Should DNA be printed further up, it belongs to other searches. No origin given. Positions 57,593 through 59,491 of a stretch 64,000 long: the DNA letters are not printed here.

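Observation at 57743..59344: NMNAT-like nucleotidyltransferase domain fused to a SAM-dependent methyltransferase, divergent from nadK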

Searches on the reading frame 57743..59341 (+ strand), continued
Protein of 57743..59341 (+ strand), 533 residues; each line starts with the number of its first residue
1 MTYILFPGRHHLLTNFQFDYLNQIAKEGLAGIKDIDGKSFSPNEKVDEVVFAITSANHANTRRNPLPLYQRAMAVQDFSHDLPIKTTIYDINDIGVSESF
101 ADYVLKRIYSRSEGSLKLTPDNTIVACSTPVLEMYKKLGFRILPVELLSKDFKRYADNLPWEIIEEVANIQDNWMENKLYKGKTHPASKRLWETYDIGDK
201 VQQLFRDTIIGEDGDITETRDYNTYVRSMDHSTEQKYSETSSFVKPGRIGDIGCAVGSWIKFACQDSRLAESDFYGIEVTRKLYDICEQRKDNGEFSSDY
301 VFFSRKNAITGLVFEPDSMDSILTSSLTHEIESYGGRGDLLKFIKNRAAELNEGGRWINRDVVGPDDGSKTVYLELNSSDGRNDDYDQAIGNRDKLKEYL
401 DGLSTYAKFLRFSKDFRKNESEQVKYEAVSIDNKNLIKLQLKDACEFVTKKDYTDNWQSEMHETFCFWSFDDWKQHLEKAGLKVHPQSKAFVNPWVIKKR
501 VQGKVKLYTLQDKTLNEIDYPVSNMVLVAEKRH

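Call 57: find_encoding_contigs(protein=P0147, flank=8000, max_places=3)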
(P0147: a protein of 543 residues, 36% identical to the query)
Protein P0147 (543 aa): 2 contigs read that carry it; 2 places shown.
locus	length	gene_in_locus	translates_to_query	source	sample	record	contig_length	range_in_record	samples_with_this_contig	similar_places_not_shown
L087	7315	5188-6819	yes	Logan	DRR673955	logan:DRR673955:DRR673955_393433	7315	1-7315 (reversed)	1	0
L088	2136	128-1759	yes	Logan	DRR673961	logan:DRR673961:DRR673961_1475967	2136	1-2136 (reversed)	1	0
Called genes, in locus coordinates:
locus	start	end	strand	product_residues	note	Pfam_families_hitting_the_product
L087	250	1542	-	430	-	-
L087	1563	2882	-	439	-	-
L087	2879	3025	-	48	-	-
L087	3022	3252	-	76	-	-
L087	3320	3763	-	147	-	-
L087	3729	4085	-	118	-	-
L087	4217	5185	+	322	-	PF01513:NAD_kinase, PF20143:NAD_kinase_C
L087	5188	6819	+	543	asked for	PF13489:Methyltransf_23 (faint), PF08241:Methyltransf_11 (weak), PF08242:Methyltransf_12, PF13649:Methyltransf_25 (weak), PF13847:Methyltransf_31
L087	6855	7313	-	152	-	?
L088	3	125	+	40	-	?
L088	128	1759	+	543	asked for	PF13489:Methyltransf_23 (faint), PF08241:Methyltransf_11 (weak), PF08242:Methyltransf_12, PF13649:Methyltransf_25 (weak), PF13847:Methyltransf_31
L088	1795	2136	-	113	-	?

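Call 59: find_related_loci(query=A4, collection=metagenome_contigs, flank=8000)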
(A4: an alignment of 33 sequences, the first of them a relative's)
Query A4 (543 aa) in metagenome_contigs; peptide patterns used: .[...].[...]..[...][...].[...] (x = any residue, [..] = any of these).
600 stretches matched a pattern (row limit reached: there are more); 36 encode a relative of the query (tblastn E <= 1e-3); 36 distinct loci.
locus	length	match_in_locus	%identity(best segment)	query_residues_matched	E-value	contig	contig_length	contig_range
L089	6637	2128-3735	60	1-541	0e+0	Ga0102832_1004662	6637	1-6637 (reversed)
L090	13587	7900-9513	59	1-542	0e+0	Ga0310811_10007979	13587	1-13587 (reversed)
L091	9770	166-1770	59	1-540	0e+0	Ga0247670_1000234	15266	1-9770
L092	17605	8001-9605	58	1-541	0e+0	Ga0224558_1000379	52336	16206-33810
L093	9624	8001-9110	67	1-369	5e-168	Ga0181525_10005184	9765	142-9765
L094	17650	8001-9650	44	1-540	2e-160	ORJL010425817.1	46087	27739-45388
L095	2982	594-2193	63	1-541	9e-179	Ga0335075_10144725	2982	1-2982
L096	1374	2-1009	59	199-540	8e-138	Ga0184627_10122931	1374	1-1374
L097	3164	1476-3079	63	1-541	0e+0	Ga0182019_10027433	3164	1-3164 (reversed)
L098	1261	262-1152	63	1-296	6e-136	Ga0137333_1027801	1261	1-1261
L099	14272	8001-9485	33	1-540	6e-101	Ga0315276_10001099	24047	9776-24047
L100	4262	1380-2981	35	1-540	1e-90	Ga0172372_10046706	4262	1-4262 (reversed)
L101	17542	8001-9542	34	4-541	2e-82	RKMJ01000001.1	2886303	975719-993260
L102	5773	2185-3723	34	4-541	6e-79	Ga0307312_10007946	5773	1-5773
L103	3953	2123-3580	32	4-541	4e-77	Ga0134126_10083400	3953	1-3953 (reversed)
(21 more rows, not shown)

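Call 68: search_solved_structures(query=A5, max_evalue=10, show_alignments=2)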
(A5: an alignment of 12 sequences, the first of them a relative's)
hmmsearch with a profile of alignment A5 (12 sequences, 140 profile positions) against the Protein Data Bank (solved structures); distinct sequences matched with E-value up to 10: 4.
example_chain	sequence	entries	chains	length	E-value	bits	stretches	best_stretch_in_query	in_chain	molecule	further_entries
8iwa_A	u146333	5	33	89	0.41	13.9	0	77-98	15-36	Uncharacterized protein UU089.1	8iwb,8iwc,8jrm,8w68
5fgl_A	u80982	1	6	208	0.5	13.6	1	17-81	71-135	NicR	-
9tpe_B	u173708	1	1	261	0.91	12.8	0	14-37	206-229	Lectin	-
9tpf_B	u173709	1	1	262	0.92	12.8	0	14-37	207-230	Lectin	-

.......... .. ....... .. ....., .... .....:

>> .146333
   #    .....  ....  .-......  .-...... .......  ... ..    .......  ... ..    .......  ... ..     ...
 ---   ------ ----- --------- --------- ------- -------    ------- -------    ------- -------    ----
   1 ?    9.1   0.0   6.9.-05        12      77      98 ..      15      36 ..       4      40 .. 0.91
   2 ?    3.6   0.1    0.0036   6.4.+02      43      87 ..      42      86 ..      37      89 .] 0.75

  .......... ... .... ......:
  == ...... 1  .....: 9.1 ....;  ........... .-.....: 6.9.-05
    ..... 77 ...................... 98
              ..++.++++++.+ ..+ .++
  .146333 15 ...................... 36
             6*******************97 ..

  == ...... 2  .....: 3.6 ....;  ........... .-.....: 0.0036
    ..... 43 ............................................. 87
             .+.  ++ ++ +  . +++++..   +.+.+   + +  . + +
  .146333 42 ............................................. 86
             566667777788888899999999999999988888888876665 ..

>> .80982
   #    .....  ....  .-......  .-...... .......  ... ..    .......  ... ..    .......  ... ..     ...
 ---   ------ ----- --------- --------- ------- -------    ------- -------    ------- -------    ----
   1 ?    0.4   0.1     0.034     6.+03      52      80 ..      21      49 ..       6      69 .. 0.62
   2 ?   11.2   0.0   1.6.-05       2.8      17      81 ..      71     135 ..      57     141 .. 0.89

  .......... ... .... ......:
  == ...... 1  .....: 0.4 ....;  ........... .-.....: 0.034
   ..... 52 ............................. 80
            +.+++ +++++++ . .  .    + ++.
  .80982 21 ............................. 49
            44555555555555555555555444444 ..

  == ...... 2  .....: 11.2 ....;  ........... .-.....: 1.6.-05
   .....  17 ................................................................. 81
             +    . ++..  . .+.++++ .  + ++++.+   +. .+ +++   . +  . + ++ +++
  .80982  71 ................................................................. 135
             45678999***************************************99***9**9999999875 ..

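Call 69: search_protein_families(library=ncbifam, proteins=[L001:4618-5037:+, L001:6096-7025:+, P0267, P0147, L093:6643-6999:-], max_evalue=0.01)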
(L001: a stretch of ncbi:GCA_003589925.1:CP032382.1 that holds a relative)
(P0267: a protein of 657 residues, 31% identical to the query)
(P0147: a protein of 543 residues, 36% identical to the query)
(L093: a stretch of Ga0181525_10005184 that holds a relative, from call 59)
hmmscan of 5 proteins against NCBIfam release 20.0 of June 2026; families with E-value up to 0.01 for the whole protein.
L001:4618-5037:+ (140 aa): 1 family
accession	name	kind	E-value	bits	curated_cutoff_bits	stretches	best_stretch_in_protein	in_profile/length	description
NF046079.1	HAD_phos_BT0820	equivalog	1.2e-05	25.7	165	1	24-136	4-111/137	BT0820 family HAD-type phosphatase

L001:6096-7025:+ (309 aa): 11 families
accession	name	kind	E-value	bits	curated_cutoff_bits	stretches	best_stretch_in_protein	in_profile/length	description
NF002306.0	PRK01231.1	equivalog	1.3e-07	31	316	1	56-203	45-193/299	NAD(+) kinase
NF002521.0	PRK01911.1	equivalog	2.9e-05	23.6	309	1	56-206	38-193/292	NAD kinase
NF002561.0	PRK02155.1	equivalog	7.8e-05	22.1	371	1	79-203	62-191/297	NAD kinase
NF003406.0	PRK04761.1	equivalog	0.0002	20.6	211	1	74-204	29-160/257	NAD kinase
NF002893.0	PRK03378.1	equivalog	0.00049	19.5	386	1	56-203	39-190/292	NAD(+) kinase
NF002731.0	PRK02645.1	equivalog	0.00053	19.5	312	0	80-110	56-88/305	NAD(+) kinase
NF010677.0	PRK14075.1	equivalog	0.0016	18.1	260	1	62-204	17-162/257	NAD(+) kinase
NF002984.0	PRK03708.1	equivalog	0.0033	16.9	326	1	81-204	57-180/277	NAD(+) kinase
NF003391.0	PRK04539.1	equivalog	0.0041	16.3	470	1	82-203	69-195/296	inorganic polyphosphate/ATP-NAD kinase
NF002892.0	PRK03372.1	equivalog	0.0079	15.5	299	0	60-203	48-196/312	NAD kinase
NF002255.0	PRK01185.1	subfamily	0.009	15.1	304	0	82-206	53-175/271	NAD(+) kinase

P0267 (657 aa): 20 families
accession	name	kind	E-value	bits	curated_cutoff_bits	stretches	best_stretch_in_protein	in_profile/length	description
NF005379.0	PRK06922.1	equivalog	1.6e-30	106.1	602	1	328-607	395-676/677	class I SAM-dependent methyltransferase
NF043040.1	corrin_prot_MT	hypoth_equivalog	6.1e-11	42.2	180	1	345-472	32-158/216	corrinoid protein-associated methyltransferase CpaM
NF008823.0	PRK11873.1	subfamily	6.5e-10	38.9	263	1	352-466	77-186/272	arsenite methyltransferase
TIGR01934.1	MenG_MenH_UbiE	subfamily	3.4e-09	36.3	158.35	1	348-467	35-147/223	ubiquinone/menaquinone biosynthesis methyltransferase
TIGR02072.1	BioC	equivalog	4.2e-09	36.6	184.95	1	348-459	31-130/244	malonyl-ACP O-methyltransferase BioC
NF001244.0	PRK00216.1-5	equivalog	4.4e-09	36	216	1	347-469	43-161/236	bifunctional demethylmenaquinone methyltransferase/2-methoxy-6-polyprenyl-1,4-benzoquinol methylase UbiE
NF041537.1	ArsM_AhpD_UU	exception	1.2e-08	34.1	510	1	356-465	80-184/345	arsenite methyltransferase/AhpD domain selenoprotein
NF045667.1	MTase_DVU1556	equivalog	2.1e-07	30.6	155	1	350-466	20-124/213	DVU_1556 family methyltransferase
NF047649.1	MTase_UXPK_star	exception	5.2e-07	29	460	1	356-465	81-185/283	methyltransferase/UXPK-star double selenoprotein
NF041536.1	ArsM_DUF2284_UU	exception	2.7e-06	26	575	1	356-466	80-185/459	arsenite methyltransferase/DUF2284 domain selenoprotein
NF000499.2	Erm23S_rRNA_broad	equivalog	0.00011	21.7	212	1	342-420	13-89/244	23S ribosomal RNA methyltransferase Erm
NF040539.1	AST_met_ArsM_2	exception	0.00015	21.7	240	1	342-466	46-168/262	putative arsinothricin biosynthesis methyltransferase ArsM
NF010703.0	PRK14103.1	equivalog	0.00018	21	320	1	354-433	31-104/256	trans-aconitate 2-methyltransferase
NF002463.0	PRK01683.1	equivalog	0.00021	21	297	1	352-425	31-99/258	trans-aconitate 2-methyltransferase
NF038099.1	AsSugarArsM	exception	0.00021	20.6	400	1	392-467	99-177/321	arsenosugar biosynthesis arsenite methyltransferase ArsM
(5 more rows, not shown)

P0147 (543 aa): 6 families
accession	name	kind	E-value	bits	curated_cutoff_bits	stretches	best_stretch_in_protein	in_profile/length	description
NF005379.0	PRK06922.1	equivalog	5.7e-16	58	602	1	223-372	395-548/677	class I SAM-dependent methyltransferase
NF043040.1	corrin_prot_MT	hypoth_equivalog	3.6e-05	23.3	180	1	247-373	41-161/216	corrinoid protein-associated methyltransferase CpaM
NF041537.1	ArsM_AhpD_UU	exception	0.00054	18.8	510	1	250-363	79-184/345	arsenite methyltransferase/AhpD domain selenoprotein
TIGR02072.1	BioC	equivalog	0.00068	19.5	184.95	1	237-331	24-109/244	malonyl-ACP O-methyltransferase BioC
NF045667.1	MTase_DVU1556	equivalog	0.00074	19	155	1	248-488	23-164/213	DVU_1556 family methyltransferase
NF010703.0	PRK14103.1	equivalog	0.003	17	320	1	245-299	27-81/256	trans-aconitate 2-methyltransferase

L093:6643-6999:- (118 aa): 0 families

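Call 75: search_protein_families(library=pfam, proteins=[L093:6643-6999:-], max_evalue=0.01)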
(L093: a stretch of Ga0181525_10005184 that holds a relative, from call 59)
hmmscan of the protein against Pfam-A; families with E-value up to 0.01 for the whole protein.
L093:6643-6999:- (118 aa): 0 families

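Call 78: find_encoding_contigs(protein=P0129, flank=8000, max_places=3)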
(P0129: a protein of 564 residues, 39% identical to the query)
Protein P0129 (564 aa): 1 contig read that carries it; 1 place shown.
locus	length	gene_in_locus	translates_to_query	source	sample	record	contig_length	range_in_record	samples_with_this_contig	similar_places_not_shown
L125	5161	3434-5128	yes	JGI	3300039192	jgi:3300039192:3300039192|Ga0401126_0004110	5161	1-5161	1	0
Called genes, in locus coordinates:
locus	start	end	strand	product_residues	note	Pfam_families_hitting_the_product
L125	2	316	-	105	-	?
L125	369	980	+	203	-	-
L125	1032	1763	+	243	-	PF07987:DUF1775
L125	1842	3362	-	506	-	PF01406:tRNA-synt_1e, PF09334:tRNA-synt_1g (faint), PF23493:CysS_C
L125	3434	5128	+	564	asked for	PF13847:Methyltransf_31 (weak)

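Call 79: find_encoding_contigs(protein=P0137, flank=8000, max_places=3)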
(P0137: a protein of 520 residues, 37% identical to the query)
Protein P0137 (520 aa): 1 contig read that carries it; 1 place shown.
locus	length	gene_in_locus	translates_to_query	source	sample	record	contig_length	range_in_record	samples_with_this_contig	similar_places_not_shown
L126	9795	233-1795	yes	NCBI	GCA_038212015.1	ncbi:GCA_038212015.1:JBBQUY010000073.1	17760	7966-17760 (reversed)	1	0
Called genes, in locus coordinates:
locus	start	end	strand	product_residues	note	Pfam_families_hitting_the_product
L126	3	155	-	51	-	?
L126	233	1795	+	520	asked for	PF13649:Methyltransf_25 (faint)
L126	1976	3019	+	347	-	PF00149:Metallophos, PF14008:Metallophos_C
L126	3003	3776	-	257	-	PF00657:Lipase_GDSL, PF13472:Lipase_GDSL_2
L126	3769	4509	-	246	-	PF00657:Lipase_GDSL (weak), PF13472:Lipase_GDSL_2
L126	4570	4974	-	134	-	-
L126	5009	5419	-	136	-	-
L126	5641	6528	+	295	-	PF01447:Peptidase_M4, PF02868:Peptidase_M4_C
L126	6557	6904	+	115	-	-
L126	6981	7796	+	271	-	PF00353:HemolysinCabind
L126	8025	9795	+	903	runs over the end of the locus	PF01326:PPDK_N, PF00391:PEP-utilizers, PF02896:PEP-utilizers_C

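Call 80: find_encoding_contigs(protein=P0150, flank=8000, max_places=3)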
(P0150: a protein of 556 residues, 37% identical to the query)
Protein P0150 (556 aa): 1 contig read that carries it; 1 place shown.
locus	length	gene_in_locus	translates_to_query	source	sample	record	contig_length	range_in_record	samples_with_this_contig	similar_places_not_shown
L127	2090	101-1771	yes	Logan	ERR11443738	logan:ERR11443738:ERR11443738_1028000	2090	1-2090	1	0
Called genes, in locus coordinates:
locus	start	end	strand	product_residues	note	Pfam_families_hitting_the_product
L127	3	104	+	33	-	?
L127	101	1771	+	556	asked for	PF13489:Methyltransf_23 (faint)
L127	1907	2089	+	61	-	?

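Call 84: find_encoding_contigs(protein=P0253, flank=7000, max_places=4)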
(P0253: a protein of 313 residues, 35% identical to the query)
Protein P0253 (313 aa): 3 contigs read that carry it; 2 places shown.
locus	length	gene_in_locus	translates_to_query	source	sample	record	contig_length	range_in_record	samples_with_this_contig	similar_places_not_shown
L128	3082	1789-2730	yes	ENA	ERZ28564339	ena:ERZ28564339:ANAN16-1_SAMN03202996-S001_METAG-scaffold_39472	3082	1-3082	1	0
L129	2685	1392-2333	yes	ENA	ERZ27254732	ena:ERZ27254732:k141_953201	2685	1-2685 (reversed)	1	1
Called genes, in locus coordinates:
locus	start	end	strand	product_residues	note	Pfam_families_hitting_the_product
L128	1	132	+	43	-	?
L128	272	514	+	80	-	-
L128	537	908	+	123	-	-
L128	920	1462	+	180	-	PF16473:Rv2179c-like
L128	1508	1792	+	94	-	-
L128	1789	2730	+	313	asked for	PF13489:Methyltransf_23 (weak), PF13847:Methyltransf_31, PF08241:Methyltransf_11 (weak), PF08242:Methyltransf_12 (weak), PF13649:Methyltransf_25 (weak)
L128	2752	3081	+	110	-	?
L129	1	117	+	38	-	?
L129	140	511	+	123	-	-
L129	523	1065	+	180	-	PF16473:Rv2179c-like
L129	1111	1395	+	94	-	-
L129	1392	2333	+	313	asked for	PF13489:Methyltransf_23 (weak), PF13847:Methyltransf_31, PF08241:Methyltransf_11 (weak), PF08242:Methyltransf_12 (weak), PF13649:Methyltransf_25 (weak)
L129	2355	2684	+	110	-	?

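Call 85: find_encoding_contigs(protein=P0204, flank=7000, max_places=4)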
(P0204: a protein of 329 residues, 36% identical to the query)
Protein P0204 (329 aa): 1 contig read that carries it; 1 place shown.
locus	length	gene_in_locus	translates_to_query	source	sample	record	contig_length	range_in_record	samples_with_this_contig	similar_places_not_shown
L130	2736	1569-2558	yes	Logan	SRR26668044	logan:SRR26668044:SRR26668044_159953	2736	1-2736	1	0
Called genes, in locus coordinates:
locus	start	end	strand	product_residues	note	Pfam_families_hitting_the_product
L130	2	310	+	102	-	?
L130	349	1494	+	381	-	PF08298:AAA_PrkA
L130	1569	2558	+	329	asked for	PF00891:Methyltransf_2 (weak), PF08241:Methyltransf_11, PF08242:Methyltransf_12, PF13649:Methyltransf_25, PF13847:Methyltransf_31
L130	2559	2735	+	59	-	?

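Call 86: find_encoding_contigs(protein=P0227, flank=7000, max_places=4)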
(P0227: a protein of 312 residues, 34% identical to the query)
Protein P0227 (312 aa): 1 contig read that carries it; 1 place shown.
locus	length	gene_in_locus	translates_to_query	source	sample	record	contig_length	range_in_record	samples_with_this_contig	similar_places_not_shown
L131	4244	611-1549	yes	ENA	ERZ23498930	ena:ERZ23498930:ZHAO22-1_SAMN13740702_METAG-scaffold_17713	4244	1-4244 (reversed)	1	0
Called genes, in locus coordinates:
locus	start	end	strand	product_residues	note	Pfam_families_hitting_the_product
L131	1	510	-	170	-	?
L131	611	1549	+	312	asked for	PF01135:PCMT (faint), PF01209:Ubie_methyltran (faint), PF05175:MTS (weak), PF13489:Methyltransf_23 (weak), PF13847:Methyltransf_31, PF08241:Methyltransf_11, PF08242:Methyltransf_12, PF13649:Methyltransf_25, +2 more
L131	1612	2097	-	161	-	-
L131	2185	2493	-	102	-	-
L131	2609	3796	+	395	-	PF01053:Cys_Met_Meta_PP, PF00155:Aminotran_1_2, PF06838:Met_gamma_lyase (weak), PF00266:Aminotran_5 (weak)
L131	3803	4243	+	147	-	?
